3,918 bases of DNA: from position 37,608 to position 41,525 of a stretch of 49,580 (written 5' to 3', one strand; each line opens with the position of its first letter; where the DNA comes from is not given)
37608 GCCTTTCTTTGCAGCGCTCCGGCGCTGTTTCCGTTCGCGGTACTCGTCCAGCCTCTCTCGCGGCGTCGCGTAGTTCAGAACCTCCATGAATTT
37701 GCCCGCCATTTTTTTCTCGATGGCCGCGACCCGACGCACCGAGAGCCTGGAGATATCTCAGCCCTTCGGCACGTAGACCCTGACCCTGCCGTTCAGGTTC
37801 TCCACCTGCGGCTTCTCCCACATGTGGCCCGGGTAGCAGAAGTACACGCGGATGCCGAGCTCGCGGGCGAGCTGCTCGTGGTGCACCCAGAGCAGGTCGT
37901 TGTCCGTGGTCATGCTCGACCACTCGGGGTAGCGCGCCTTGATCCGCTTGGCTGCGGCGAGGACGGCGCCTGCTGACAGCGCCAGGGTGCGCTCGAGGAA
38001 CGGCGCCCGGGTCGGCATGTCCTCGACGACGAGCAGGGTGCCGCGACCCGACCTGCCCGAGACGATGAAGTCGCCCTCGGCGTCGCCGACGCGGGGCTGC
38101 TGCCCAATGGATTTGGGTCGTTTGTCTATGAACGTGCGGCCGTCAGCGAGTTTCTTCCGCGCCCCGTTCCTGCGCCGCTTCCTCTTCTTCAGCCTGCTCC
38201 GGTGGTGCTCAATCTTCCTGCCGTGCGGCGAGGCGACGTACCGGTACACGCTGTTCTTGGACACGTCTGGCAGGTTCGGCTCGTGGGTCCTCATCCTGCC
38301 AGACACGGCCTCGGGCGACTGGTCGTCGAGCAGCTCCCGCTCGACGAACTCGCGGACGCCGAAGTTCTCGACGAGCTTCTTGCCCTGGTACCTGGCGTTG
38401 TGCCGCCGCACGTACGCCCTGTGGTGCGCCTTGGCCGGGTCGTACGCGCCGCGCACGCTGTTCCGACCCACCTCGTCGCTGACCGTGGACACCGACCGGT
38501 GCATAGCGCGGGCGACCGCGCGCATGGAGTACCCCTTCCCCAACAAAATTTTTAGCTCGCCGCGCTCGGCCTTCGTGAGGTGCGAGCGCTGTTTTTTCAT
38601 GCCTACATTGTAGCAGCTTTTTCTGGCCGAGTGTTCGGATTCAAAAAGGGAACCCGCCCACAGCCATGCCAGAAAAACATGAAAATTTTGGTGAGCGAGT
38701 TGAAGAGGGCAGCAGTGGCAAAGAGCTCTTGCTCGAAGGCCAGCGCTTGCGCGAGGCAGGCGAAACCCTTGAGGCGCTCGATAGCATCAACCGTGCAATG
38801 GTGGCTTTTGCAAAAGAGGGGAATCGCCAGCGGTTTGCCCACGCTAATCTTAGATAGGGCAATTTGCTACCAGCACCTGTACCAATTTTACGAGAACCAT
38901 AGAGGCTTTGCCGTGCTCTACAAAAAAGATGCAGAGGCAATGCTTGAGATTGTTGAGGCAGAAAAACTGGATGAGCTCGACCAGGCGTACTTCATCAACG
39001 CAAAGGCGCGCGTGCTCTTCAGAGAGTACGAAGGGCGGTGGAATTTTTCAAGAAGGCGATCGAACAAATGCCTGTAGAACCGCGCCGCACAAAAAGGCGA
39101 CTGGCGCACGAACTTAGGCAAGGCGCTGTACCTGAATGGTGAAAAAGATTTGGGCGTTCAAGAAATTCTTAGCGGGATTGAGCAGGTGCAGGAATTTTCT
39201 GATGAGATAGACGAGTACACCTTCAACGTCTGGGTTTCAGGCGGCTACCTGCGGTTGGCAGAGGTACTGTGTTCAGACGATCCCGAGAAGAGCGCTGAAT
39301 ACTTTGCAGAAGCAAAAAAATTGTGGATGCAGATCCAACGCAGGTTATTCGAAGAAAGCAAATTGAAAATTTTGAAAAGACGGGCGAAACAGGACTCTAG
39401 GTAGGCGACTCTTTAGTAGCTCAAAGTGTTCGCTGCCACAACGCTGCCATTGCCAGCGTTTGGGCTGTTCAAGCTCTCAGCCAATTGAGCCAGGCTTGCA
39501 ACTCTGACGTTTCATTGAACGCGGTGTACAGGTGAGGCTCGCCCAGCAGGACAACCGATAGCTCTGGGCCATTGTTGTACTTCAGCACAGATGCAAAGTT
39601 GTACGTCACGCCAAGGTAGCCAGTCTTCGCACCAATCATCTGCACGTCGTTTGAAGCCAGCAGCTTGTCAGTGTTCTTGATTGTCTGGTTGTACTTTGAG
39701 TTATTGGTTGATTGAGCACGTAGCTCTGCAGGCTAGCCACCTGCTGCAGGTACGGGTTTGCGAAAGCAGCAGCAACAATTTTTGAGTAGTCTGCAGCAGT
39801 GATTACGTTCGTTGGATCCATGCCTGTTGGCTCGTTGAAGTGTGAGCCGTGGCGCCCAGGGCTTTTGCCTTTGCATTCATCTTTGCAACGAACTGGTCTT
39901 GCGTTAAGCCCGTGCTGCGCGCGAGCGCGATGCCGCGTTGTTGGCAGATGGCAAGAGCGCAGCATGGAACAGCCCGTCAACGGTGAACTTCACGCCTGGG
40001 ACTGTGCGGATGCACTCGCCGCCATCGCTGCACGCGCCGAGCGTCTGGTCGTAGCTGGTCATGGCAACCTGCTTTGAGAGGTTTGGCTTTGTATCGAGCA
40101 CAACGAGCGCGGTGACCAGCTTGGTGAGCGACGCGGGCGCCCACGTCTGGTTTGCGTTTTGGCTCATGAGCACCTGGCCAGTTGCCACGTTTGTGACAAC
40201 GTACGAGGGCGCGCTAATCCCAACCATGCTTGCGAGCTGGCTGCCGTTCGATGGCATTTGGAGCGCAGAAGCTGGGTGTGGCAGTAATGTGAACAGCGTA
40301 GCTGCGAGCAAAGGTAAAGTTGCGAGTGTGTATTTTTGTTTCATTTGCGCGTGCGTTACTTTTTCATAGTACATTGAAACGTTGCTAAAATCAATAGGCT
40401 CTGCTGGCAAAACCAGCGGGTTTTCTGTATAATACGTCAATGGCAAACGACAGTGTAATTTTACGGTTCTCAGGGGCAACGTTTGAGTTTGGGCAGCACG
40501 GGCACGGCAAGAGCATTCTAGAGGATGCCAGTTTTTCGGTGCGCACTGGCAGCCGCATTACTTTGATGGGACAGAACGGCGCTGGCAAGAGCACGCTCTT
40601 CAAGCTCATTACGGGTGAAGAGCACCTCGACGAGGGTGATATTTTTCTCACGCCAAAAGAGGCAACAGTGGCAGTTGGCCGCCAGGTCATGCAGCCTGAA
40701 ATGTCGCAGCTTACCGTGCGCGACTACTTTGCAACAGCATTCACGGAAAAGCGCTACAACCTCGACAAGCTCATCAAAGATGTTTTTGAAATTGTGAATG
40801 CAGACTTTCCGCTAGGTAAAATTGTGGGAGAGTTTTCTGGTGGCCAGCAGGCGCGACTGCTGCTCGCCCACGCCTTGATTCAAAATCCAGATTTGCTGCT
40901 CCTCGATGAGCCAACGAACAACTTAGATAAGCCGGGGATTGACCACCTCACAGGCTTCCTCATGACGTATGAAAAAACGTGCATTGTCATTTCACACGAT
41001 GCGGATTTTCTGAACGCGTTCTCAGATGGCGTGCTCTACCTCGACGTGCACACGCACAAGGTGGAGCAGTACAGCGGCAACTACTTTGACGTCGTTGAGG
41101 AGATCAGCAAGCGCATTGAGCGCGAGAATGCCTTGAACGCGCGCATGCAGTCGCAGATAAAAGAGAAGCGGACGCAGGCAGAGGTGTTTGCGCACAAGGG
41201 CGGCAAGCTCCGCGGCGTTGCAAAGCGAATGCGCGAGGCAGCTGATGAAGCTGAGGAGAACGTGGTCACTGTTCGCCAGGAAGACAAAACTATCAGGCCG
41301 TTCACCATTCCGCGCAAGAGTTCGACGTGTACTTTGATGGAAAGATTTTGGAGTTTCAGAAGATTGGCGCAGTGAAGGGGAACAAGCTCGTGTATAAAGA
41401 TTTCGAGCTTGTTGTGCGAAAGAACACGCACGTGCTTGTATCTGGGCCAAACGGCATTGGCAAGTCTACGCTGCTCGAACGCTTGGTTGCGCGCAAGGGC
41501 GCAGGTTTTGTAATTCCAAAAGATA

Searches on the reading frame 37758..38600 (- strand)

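Call 52: search_protein_families(library=pfam, proteins=[window:37758-38600:-], max_evalue=0.0001)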
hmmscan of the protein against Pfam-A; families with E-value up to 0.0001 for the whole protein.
window:37758-38600:- (280 aa): 1 family
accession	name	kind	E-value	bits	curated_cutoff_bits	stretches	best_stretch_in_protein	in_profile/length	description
PF13936.12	HTH_38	-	7e-12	45.3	27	1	5-47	2-44/44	Helix-turn-helix domain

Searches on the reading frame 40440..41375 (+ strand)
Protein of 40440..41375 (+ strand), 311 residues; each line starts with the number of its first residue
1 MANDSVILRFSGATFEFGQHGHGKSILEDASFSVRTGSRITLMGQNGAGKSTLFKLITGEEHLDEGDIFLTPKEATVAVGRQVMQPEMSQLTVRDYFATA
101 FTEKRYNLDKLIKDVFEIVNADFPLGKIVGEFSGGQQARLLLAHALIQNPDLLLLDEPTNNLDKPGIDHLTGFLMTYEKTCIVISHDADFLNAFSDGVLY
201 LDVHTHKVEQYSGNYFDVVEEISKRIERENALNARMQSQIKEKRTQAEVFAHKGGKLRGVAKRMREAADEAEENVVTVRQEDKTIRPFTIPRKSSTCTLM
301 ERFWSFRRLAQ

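Call 52: search_protein_families(library=pfam, proteins=[window:40440-41375:+], max_evalue=0.0001)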
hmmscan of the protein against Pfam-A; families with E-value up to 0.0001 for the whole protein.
window:40440-41375:+ (311 aa): 2 families
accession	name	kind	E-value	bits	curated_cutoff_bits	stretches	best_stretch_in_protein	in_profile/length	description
PF00005.33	ABC_tran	-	5.7e-26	92.2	25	1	27-160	1-137/137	ABC transporter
PF13304.12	AAA_21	-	5.4e-06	27.1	27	0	131-187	237-299/304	AAA domain, putative AbiEii toxin, Type IV TA system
